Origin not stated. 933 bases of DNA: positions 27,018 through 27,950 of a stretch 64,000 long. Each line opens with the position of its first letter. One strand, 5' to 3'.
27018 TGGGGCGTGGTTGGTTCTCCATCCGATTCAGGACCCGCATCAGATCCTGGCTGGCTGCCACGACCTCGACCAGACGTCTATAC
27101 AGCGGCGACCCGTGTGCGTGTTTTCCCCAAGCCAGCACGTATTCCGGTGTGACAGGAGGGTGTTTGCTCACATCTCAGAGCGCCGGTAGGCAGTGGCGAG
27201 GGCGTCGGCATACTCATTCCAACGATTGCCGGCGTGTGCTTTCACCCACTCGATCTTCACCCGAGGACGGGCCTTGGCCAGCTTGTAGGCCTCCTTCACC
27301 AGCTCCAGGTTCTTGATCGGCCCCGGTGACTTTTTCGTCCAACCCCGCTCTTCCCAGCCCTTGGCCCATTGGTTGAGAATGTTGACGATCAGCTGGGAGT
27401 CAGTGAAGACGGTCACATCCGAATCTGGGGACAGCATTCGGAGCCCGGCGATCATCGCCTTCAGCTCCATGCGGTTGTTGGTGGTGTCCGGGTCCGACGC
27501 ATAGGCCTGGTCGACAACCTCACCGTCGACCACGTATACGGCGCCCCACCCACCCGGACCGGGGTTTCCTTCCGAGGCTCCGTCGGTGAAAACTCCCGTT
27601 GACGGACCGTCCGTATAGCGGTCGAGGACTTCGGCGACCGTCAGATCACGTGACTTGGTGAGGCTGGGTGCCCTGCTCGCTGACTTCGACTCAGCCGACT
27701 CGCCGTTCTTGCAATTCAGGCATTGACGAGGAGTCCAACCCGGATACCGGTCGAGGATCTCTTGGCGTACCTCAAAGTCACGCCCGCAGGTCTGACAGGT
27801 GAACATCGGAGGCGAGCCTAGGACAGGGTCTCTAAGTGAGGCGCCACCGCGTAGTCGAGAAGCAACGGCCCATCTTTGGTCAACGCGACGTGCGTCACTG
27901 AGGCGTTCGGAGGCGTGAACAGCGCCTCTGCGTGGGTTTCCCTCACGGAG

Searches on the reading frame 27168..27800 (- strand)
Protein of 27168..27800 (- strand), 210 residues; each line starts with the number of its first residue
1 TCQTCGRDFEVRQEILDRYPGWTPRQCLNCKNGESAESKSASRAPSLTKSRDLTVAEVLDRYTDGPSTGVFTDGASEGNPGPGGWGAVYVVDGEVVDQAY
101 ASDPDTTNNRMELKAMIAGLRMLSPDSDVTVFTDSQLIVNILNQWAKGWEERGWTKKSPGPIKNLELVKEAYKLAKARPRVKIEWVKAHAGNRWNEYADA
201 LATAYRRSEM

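Call 14: search_protein_families(library=pfam, proteins=[window:27168-27800:-], max_evalue=0.01)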
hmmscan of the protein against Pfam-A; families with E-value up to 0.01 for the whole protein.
window:27168-27800:- (210 aa): 2 families
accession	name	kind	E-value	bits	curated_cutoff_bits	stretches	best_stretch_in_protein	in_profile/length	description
PF00075.30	RNase_H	-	2.8e-36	125.2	25.8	1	69-204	5-138/141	RNase H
PF13456.12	RVT_3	-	0.00056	20.3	21.6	1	72-202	2-120/123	Reverse transcriptase-like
